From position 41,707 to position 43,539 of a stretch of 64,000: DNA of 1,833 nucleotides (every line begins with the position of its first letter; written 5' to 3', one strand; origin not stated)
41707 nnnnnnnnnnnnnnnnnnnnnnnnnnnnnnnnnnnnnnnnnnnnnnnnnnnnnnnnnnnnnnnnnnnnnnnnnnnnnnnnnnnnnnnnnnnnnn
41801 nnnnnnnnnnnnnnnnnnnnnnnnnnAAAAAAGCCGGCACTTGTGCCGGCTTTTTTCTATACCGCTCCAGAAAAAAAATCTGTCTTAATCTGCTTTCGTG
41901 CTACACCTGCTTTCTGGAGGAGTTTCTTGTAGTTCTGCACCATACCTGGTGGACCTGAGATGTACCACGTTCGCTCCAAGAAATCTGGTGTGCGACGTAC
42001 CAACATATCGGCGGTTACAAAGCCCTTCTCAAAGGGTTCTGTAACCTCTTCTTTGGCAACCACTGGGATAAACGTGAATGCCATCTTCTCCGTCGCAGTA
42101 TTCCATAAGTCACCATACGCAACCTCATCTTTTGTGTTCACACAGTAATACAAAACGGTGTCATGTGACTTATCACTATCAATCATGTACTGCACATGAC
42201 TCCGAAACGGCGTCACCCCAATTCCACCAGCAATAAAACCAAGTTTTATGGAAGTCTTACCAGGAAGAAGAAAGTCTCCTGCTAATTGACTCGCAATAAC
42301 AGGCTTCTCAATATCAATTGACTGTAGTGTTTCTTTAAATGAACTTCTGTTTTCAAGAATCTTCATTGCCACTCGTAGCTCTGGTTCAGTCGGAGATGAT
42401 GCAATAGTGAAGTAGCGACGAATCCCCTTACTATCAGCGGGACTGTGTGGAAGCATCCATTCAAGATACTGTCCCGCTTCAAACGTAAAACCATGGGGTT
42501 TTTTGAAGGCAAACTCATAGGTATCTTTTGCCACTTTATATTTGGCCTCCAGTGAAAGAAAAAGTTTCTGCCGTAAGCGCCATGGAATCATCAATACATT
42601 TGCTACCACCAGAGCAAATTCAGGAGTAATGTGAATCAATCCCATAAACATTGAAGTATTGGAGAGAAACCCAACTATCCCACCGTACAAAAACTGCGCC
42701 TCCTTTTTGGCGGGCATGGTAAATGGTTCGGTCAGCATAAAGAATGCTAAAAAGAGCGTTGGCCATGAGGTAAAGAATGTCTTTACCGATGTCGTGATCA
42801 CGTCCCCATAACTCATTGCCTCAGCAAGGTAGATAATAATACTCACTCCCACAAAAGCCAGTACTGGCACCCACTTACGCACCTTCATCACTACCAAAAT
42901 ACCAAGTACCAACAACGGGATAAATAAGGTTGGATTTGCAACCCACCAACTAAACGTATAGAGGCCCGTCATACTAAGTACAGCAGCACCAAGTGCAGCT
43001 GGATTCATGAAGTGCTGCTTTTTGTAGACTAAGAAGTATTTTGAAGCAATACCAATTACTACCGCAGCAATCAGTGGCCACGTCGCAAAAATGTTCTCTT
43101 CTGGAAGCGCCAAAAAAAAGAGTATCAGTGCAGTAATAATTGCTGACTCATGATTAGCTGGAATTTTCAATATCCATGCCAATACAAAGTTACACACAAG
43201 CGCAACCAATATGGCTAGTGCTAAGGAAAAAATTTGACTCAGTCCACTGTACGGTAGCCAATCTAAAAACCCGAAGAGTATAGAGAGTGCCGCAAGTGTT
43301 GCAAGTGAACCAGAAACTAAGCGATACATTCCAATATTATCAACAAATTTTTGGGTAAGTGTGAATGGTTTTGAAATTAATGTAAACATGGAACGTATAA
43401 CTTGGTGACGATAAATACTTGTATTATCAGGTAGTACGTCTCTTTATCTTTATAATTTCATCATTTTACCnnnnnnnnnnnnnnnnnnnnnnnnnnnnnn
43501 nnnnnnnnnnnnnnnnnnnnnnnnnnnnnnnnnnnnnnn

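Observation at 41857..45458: Flavinylation locus: two paralogous FMN-binding-domain proteins plus ApbE, divergent from a membrane-anchored FNR-like oxidoreductase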

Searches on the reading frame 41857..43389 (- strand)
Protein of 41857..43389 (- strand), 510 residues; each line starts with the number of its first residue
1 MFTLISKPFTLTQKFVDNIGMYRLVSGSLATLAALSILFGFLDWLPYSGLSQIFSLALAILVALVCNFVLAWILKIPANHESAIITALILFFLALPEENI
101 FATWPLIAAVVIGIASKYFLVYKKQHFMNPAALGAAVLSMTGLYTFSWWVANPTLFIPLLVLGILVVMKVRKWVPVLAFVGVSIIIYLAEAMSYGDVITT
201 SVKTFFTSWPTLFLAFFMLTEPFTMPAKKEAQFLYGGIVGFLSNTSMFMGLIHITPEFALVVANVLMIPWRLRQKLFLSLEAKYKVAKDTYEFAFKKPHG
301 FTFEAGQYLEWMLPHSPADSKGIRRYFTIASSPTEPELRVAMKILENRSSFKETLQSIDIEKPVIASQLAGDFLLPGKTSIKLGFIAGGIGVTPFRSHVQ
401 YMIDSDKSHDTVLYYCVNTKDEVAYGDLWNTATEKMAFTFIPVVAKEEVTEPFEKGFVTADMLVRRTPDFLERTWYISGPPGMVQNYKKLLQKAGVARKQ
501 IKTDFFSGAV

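Call 3: search_protein_families(library=pfam, proteins=[window:41857-43389:-], max_evalue=1)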
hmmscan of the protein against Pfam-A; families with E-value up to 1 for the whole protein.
window:41857-43389:- (510 aa): 4 families
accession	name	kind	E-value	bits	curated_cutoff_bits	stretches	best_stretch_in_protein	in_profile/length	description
PF00175.26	NAD_binding_1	-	6.8e-14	52.9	22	1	385-488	1-108/109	Oxidoreductase NAD-binding domain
PF03116.20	NQR2_RnfD_RnfE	-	1.5e-08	34.8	27.7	2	160-266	180-282/296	NQR2, RnfD, RnfE family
PF00970.30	FAD_binding_6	-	0.011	16.5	21.1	1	279-344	3-69/99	Oxidoreductase FAD-binding domain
PF08030.17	NAD_binding_6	-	0.016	15.7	22.2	1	385-451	6-50/156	Ferric reductase NAD binding domain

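Call 4: search_protein_families(library=ncbifam, proteins=[window:41857-43389:-], max_evalue=1)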
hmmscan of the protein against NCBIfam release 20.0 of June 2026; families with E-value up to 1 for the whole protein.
window:41857-43389:- (510 aa): 15 families
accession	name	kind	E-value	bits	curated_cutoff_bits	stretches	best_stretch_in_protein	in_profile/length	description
NF009805.0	PRK13289.1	equivalog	1.7e-18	66.8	432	1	302-507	184-393/399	NO-inducible flavohemoprotein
NF007964.0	PRK10684.1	equivalog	1.1e-17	64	383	1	301-507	35-238/333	NADH oxidoreductase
NF045803.1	MethMoxFADbindMmoC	equivalog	2.7e-16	59.3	500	1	299-503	136-337/343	aromatic/alkene monooxygenase hydroxylase FAD-binding subunit MmoC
NF005963.0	PRK08051.1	equivalog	9.9e-16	57.7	230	1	285-506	13-230/233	NAD(P)H-flavin reductase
NF040810.1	BenC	equivalog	2.7e-15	56.4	430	1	288-506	117-330/333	benzoate 1,2-dioxygenase electron transfer component BenC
NF058606.1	GlBtMonoRdsGbcB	equivalog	4.7e-15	55.3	500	1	289-503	29-244/362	glycine betaine monooxygenase reductase subunit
TIGR02160.1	PA_CoA_Oxy5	hypoth_equivalog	2.8e-12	46.1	420.8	1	299-507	29-242/352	1,2-phenylacetyl-CoA epoxidase subunit PaaE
NF052252.1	flav_redu_LuxG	exception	6e-12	45.2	340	1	287-507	12-230/232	flavin mononucleotide reductase LuxG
NF008822.0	PRK11872.1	equivalog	5.4e-09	35.5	402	1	337-506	167-335/341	anthranilate 1,2-dioxygenase electron transfer component AntC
TIGR01941.1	nqrF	equivalog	1.5e-07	30.7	295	1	348-506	242-403/405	NADH:ubiquinone reductase (Na(+)-transporting) subunit F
NF040830.1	sulfhyd_ShyC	equivalog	1.6e-05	24.2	600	1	327-427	57-155/288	NAD(P)-dependent hydrogenase/sulfhydrogenase 2 subunit gamma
NF006220.0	PRK08345.1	subfamily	4.5e-05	22.8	395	1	382-496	115-241/294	cytochrome-c3 hydrogenase subunit gamma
TIGR02911.1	sulfite_red_B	equivalog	0.00012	21.3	288.6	1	385-502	104-220/261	anaerobic sulfite reductase subunit AsrB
NF002011.0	PRK00816.1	equivalog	0.00062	18.9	415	1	159-265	227-333/352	electron transport complex subunit RsxD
NF000796.0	PRK00054.1-1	equivalog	0.045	13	224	1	382-494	92-192/254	dihydroorotate dehydrogenase electron transfer subunit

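Call 14: find_homologous_proteins(query=window:41857-43389:-, max_evalue=0.001)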
Query window:41857-43389:- (510 aa): 6419 proteins with E <= 0.001 among 8000 candidates; the best 120 are listed.
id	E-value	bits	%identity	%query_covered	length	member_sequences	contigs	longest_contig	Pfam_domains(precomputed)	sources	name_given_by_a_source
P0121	0.0e+0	1135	100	100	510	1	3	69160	PF00175.27,PF03116.21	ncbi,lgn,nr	ncbi:MAG: hypothetical protein KBC62_01265 [Candidatus Pacebacteria bacterium]|nr:hypothetical prote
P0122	1.8e-281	952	82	100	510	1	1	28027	PF00175.27,PF03116.21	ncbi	-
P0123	1.7e-280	949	82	100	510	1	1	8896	PF00175.27,PF03116.21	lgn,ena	-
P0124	1.6e-277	939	80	100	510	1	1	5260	PF00175.27,PF03116.21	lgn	-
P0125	1.9e-277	939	80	100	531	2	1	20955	PF00175.27,PF03116.21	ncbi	-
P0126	3.0e-276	935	80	100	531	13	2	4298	PF00175.27,PF03116.21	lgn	-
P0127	6.6e-276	934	79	100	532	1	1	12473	PF00175.27,PF03116.21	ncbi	-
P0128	1.9e-275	932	80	100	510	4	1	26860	PF00175.27,PF03116.21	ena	-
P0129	4.1e-273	925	80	100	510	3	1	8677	PF00175.27,PF03116.21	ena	-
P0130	3.7e-268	908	78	100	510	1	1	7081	PF00175.27,PF03116.21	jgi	jgi:ferredoxin-NADP reductase/Na+-translocating ferredoxin:NAD+ oxidoreductase RnfD subunit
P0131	3.5e-267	905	77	100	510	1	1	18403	PF00175.27,PF03116.21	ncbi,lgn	-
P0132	1.4e-263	893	77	100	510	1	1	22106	PF00175.27,PF03116.21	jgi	-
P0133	6.3e-263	891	76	100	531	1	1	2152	PF00175.27,PF03116.21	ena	-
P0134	1.0e-260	884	74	100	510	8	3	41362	PF00175.27,PF03116.21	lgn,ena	-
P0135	2.8e-260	882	76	100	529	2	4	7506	PF00175.27,PF03116.21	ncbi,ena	-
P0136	2.5e-253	859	76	96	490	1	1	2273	PF00175.27,PF03116.21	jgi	jgi:ferredoxin-NADP reductase/Na+-translocating ferredoxin:NAD+ oxidoreductase RnfD subunit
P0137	7.0e-253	858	74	100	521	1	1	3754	PF00175.27,PF03116.21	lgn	-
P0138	3.8e-248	842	71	100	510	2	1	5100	PF00175.27,PF03116.21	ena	-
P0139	4.5e-248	842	73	100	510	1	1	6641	PF00175.27,PF03116.21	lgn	-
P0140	8.0e-246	835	72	100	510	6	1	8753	PF00175.27,PF03116.21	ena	-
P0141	1.3e-245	834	71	100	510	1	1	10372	PF00175.27,PF03116.21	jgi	jgi:glycine betaine catabolism B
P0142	1.6e-244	830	72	100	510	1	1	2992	PF00175.27,PF03116.21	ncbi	-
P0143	1.7e-244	830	71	100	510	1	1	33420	PF00175.27,PF03116.21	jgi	jgi:glycine betaine catabolism B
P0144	1.8e-243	827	73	100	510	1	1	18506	PF00175.27,PF03116.21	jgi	jgi:ferredoxin-NADP reductase/Na+-translocating ferredoxin:NAD+ oxidoreductase RnfD subunit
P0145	1.8e-243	827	71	100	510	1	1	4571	PF00175.27,PF03116.21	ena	-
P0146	7.9e-243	825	71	100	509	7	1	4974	PF00175.27,PF03116.21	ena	-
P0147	3.1e-242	823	71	99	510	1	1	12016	PF00175.27,PF03116.21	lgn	-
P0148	3.2e-242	823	71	100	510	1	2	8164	PF00175.27,PF03116.21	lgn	-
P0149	8.6e-242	821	70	100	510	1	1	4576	PF00175.27,PF03116.21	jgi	jgi:ferredoxin-NADP reductase/Na+-translocating ferredoxin:NAD+ oxidoreductase RnfD subunit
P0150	1.7e-241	820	70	100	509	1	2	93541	PF00175.27,PF03116.21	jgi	jgi:ferredoxin-NADP reductase/Na+-translocating ferredoxin:NAD+ oxidoreductase RnfD subunit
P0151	2.9e-240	816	70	100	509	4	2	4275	PF00175.27,PF03116.21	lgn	-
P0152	3.6e-240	816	70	100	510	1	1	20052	PF00175.27,PF03116.21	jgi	jgi:glycine betaine catabolism B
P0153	1.1e-239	814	70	99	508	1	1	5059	PF00175.27,PF03116.21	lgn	-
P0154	4.4e-239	812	70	100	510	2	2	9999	PF00175.27,PF03116.21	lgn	-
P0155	1.1e-238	811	70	100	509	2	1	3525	PF00175.27,PF03116.21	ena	-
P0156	2.1e-238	810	68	100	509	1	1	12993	PF00175.27,PF03116.21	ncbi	-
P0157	3.8e-238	809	69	100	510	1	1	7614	PF00175.27,PF03116.21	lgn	-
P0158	1.0e-237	808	70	100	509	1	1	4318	PF00175.27,PF03116.21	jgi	jgi:glycine betaine catabolism B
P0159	3.0e-237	806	70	99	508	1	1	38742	PF00175.27,PF03116.21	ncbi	-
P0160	1.1e-236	804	68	100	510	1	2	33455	PF00175.27,PF03116.21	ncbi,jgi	ncbi:MAG: hypothetical protein RL538_394 [Candidatus Parcubacteria bacterium]|jgi:ferredoxin-NADP re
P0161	1.8e-236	804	68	100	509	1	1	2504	PF00175.27,PF03116.21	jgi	jgi:glycine betaine catabolism B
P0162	3.3e-236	803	69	100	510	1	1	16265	PF00175.27,PF03116.21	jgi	jgi:ferredoxin-NADP reductase/Na+-translocating ferredoxin:NAD+ oxidoreductase RnfD subunit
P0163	3.5e-236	803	70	100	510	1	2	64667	PF00175.27,PF03116.21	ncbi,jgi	ncbi:MAG: hypothetical protein RLZZ480_45 [Candidatus Parcubacteria bacterium]|jgi:ferredoxin-NADP r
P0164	2.2e-234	797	69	100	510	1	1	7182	PF00175.27,PF03116.21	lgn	-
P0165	5.3e-234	796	68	100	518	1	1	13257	PF00175.27,PF03116.21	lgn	-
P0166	6.4e-234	795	67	100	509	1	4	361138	PF00175.27,PF03116.21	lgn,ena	-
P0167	7.2e-231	785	69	99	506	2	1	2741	PF00175.27,PF03116.21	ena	-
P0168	2.2e-230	784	68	100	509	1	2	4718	PF00175.27,PF03116.21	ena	-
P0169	2.9e-228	777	66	100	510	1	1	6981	PF00175.27,PF03116.21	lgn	-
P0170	7.0e-228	775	69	100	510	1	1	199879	PF00175.27,PF03116.21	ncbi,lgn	-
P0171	8.9e-228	775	69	99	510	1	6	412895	PF00175.27,PF03116.21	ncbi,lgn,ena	ncbi:MAG: hypothetical protein AAB618_02725 [Patescibacteria group bacterium]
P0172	3.9e-227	773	66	100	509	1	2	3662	PF00175.27,PF03116.21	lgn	-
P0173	5.9e-227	772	68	100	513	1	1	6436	PF00175.27,PF03116.21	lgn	-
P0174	1.5e-226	771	66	100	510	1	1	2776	PF00175.27,PF03116.21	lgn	-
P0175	1.9e-220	751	65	100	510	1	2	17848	PF00175.27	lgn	-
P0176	1.0e-219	748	65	100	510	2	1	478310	PF00175.27,PF03116.21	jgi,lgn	jgi:ferredoxin-NADP reductase/Na+-translocating ferredoxin:NAD+ oxidoreductase RnfD subunit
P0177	2.8e-217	740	65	100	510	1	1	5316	PF00175.27,PF03116.21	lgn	-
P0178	6.7e-216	736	65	100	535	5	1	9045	PF00175.27,PF03116.21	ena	-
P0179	2.6e-215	734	64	100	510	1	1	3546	PF00175.27,PF03116.21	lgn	-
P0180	3.9e-214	730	64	100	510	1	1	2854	PF00175.27,PF03116.21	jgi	jgi:ferredoxin-NADP reductase/Na+-translocating ferredoxin:NAD+ oxidoreductase RnfD subunit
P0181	1.3e-213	728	64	100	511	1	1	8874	PF00175.27,PF03116.21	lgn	-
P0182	2.5e-213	727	64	100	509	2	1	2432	PF00175.27,PF03116.21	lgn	-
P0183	5.0e-212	723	64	100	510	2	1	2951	PF00175.27,PF03116.21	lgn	-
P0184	2.2e-211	721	63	100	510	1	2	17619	PF00175.27,PF03116.21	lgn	-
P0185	5.4e-211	720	69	88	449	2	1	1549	PF00175.27,PF03116.21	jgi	jgi:ferredoxin-NADP reductase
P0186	7.3e-211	719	64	100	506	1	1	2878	PF00175.27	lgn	-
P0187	2.0e-210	718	64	100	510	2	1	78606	PF00175.27,PF03116.21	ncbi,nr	ncbi:RnfABCDGE type electron transport complex subunit D [Candidatus Nomurabacteria bacterium]|nr:Rn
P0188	5.8e-210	716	63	99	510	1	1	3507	PF00175.27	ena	-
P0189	7.9e-210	716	64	98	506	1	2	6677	PF00175.27,PF03116.21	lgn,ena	-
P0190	9.0e-209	712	61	99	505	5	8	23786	PF00175.27,PF03116.21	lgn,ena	-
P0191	1.2e-207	709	64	97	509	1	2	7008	PF00175.27,PF03116.21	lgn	-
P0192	1.7e-207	708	63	100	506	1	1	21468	PF00175.27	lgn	-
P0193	3.8e-207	707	62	99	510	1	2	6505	PF00175.27,PF03116.21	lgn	-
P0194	3.5e-206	704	63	100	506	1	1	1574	PF00175.27,PF03116.21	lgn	-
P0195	2.0e-205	701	61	100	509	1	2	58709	PF00175.27,PF03116.21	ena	-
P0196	2.6e-205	701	63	98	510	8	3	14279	PF00175.27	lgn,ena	-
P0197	4.3e-205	700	62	100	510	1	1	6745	PF00175.27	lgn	-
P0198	3.8e-204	697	63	99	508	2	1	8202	PF00175.27,PF03116.21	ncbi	-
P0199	1.6e-203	695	63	98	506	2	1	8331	PF00175.27,PF03116.21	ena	-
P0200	2.5e-203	694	62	97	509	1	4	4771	PF00175.27,PF03116.21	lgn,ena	-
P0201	2.6e-203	694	60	100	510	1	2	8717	PF00175.27,PF03116.21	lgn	-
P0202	1.1e-202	692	62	99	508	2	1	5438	PF00175.27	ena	-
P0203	2.5e-201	688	64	96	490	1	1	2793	PF00175.27,PF03116.21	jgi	jgi:ferredoxin-NADP reductase/Na+-translocating ferredoxin:NAD+ oxidoreductase RnfD subunit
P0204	6.1e-199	680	60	100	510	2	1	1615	PF00175.27,PF03116.21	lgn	-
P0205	3.0e-195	668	60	100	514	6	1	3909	PF00175.27,PF03116.21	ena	-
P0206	4.1e-194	664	60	98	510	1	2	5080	PF00175.27,PF03116.21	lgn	-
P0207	4.4e-192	657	59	100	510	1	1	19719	PF00175.27,PF03116.21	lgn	-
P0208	2.2e-189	648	58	100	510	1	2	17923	PF00175.27,PF03116.21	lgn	-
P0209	8.2e-187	640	58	99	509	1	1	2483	PF00175.27,PF03116.21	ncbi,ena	-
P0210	2.0e-186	639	58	100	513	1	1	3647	PF00175.27,PF03116.21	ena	-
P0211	2.4e-184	632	57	99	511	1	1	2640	PF00175.27,PF03116.21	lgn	-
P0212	1.8e-183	629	56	99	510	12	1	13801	PF00175.27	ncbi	ncbi:MAG: hypothetical protein RL097_367 [Candidatus Parcubacteria bacterium]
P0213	1.9e-183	629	58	96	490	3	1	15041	PF00175.27,PF03116.21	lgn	-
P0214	2.1e-181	622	65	82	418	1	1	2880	PF00175.27,PF03116.21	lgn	-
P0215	4.2e-181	621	56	99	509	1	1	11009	PF00175.27,PF03116.21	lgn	-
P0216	6.7e-179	614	56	100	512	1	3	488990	PF00175.27,PF03116.21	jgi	jgi:glycine betaine catabolism B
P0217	1.4e-177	609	55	100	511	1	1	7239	PF00175.27,PF03116.21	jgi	jgi:glycine betaine catabolism B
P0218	2.8e-176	605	54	98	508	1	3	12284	PF00175.27,PF03116.21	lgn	-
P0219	1.8e-175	602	55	100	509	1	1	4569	PF00175.27,PF03116.21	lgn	-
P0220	1.4e-174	600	55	100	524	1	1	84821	PF00175.27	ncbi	-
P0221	5.7e-172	591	53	98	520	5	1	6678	PF00175.27,PF03116.21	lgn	-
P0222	5.2e-171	588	53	98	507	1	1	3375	PF00175.27,PF03116.21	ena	-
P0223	1.5e-170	586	55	99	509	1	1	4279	PF00175.27,PF03116.21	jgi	-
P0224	1.4e-169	583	54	100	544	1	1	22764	PF00175.27,PF03116.21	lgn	-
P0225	1.6e-169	583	54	100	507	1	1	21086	PF00175.27,PF03116.21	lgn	-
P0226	4.4e-169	581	53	98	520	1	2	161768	PF00175.27,PF03116.21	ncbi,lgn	-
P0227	1.1e-168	580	54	99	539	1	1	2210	PF00175.27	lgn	-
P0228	4.3e-168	578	53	99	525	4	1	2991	PF00175.27,PF03116.21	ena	-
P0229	8.3e-168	577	61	82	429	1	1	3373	PF00175.27,PF03116.21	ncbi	-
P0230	1.3e-166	573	52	97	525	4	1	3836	PF00175.27,PF03116.21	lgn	-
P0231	4.3e-166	572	53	97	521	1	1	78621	PF00175.27,PF03116.21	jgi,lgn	jgi:ferredoxin-NADP reductase/Na+-translocating ferredoxin:NAD+ oxidoreductase RnfD subunit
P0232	1.2e-165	570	52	99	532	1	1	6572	PF00175.27,PF03116.21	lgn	-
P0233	1.5e-165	570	53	97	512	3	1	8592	PF00175.27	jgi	-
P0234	5.0e-165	568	53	100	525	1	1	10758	PF00175.27,PF03116.21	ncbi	-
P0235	5.0e-165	568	51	100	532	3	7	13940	PF00175.27,PF03116.21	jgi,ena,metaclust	metaclust:\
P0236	7.5e-165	567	53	99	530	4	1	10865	PF00175.27,PF03116.21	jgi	-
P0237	1.9e-164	566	52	100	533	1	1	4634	PF00175.27,PF03116.21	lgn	-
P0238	1.3e-163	563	52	98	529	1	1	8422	PF00175.27,PF03116.21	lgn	-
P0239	3.8e-163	562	51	99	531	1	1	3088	PF00175.27,PF03116.21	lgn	-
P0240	1.7e-162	560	52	97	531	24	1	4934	PF00175.27,PF03116.21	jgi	-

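Call 21: find_related_loci(query=A2, collection=genome_contigs, flank=6000)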
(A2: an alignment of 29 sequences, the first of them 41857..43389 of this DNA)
Query A2 (510 aa) in genome_contigs; peptide patterns used: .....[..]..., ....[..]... (x = any residue, [..] = any of these).
600 stretches matched a pattern (row limit reached: there are more); 386 encode a relative of the query (tblastn E <= 1e-3); the best 80 are kept; 80 distinct loci.
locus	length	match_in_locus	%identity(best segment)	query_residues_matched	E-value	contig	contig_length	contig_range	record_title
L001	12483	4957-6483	45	9-508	3e-141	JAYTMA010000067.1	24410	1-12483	MAG: bacterium isolate GFS_3428 GFS_3428_66, whole genome shotgun sequence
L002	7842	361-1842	44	13-508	1e-124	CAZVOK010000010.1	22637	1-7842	MAG TPA_asm: uncultured Candidatus Peribacteria bacterium isolate binchicken_co105_403 genome assembly, contig: NODE_281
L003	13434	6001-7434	40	11-508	4e-113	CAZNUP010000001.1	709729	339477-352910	MAG TPA_asm: uncultured Gammaproteobacteria bacterium isolate SRP292972_co3_34 genome assembly, contig: NODE_7_length_70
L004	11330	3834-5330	39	13-508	8e-112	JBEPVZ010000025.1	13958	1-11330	MAG: Candidatus Daviesbacteria bacterium isolate 22E.vamb.044 NODE_3802_length_13958_cov_6.964900, whole genome shotgun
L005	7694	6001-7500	38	13-508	6e-112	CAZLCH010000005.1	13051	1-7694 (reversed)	MAG TPA_asm: uncultured Gammaproteobacteria bacterium isolate SRP173033_co3_113 genome assembly, contig: NODE_6316_lengt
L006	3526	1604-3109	38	16-508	2e-113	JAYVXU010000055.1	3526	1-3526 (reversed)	MAG: Candidatus Adlerbacteria bacterium isolate GL85_DN_metabinner_15 GL85_DN_metabinner_15_54, whole genome shotgun seq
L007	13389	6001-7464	38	13-508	2e-107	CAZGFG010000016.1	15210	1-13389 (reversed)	MAG TPA_asm: uncultured Gammaproteobacteria bacterium isolate binchicken_co125_1135 genome assembly, contig: NODE_7891_l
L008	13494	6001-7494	39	16-510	6e-107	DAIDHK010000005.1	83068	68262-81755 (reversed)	MAG TPA_asm: Candidatus Levyibacteriota bacterium isolate clean343 NODE_5_length_83068_cov_11.519008, whole genome shotg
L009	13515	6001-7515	39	13-510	7e-105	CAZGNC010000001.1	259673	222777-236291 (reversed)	MAG TPA_asm: uncultured Candidatus Saccharibacteria bacterium isolate SRP292972_co1_17 genome assembly, contig: NODE_62_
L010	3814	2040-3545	38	13-508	2e-106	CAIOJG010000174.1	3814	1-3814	MAG: Candidatus Magasanikbacteria bacterium isolate AM_bin-3693 genome assembly, contig: bin-3693:174/190, whole genome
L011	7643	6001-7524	38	4-508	1e-103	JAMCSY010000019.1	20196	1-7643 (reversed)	MAG: Patescibacteria group bacterium isolate FK_Sedi_A_Bin.193 NODE_6037_length_20196_cov_13.1712, whole genome shotgun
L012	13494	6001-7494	38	13-508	2e-103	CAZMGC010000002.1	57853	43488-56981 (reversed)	MAG TPA_asm: uncultured Gammaproteobacteria bacterium isolate SRP278252_co2_146 genome assembly, contig: NODE_874_length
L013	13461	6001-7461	39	10-508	3e-101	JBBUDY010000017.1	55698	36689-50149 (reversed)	MAG: Patescibacteria group bacterium isolate H32-bin018_1 H32_bin018_1_000000000017, whole genome shotgun sequence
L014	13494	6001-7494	37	13-508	3e-101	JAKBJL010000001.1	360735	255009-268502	MAG: bacterium isolate DBS2-5.bin62 NODE_3_length_360735_cov_7.981462, whole genome shotgun sequence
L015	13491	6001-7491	38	15-508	1e-100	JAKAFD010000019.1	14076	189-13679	MAG: bacterium isolate WY1.bin77 NODE_6724_length_14076_cov_3.143093, whole genome shotgun sequence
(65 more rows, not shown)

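Call 35: search_solved_structures(query=A2, max_evalue=0.001, show_alignments=0)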
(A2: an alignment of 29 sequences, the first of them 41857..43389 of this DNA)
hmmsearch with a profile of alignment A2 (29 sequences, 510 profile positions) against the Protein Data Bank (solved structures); distinct sequences matched with E-value up to 0.001: 92 (the best 60 are shown).
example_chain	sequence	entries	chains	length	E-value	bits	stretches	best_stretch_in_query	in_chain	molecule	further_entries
2r6h_A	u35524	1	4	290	4.1e-15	58.6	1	353-506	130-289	NADH:ubiquinone oxidoreductase, Na translocating, F subunit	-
7qty_A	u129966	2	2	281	5.8e-15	58.1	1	353-508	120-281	Na(+)-translocating NADH-quinone reductase subunit F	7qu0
4wqm_A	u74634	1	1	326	1.4e-14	56.8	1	279-505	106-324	Toluene-4-monooxygenase electron transfer component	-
1krh_A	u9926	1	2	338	4.5e-14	55.1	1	300-501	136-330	Benzoate 1,2-Dioxygenase Reductase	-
5ogx_A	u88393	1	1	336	8.6e-14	54.2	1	279-507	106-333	Cytochrome P450 reductase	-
1tvc_A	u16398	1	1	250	2.7e-13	52.6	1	299-503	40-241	METHANE MONOOXYGENASE COMPONENT C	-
7qu3_A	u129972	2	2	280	4.2e-13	51.9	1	351-508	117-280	Na(+)-translocating NADH-quinone reductase subunit F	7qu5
4u9u_A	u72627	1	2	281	4.8e-13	51.7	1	354-508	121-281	Na(+)-translocating NADH-quinone reductase subunit F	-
8ad4_A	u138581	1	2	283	4.8e-13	51.7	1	354-508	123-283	Na(+)-translocating NADH-quinone reductase subunit F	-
4uaj_A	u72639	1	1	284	4.9e-13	51.7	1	354-508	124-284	Na(+)-translocating NADH-quinone reductase subunit F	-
7xk3_F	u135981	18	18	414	6.2e-13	51.4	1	354-508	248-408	Na(+)-translocating NADH-quinone reductase subunit F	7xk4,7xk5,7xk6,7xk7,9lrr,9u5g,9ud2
8a1t_F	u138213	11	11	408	1.1e-12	50.6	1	354-508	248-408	Na(+)-translocating NADH-quinone reductase subunit F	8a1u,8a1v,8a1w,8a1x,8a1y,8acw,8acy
8ad3_A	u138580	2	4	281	3.4e-12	48.9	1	354-504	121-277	Na(+)-translocating NADH-quinone reductase subunit F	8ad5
1gvh_A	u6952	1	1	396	1.8e-10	43.2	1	302-506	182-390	FLAVOHEMOPROTEIN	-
2eix_A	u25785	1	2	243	2.7e-10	42.7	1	280-497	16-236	NADH-cytochrome b5 reductase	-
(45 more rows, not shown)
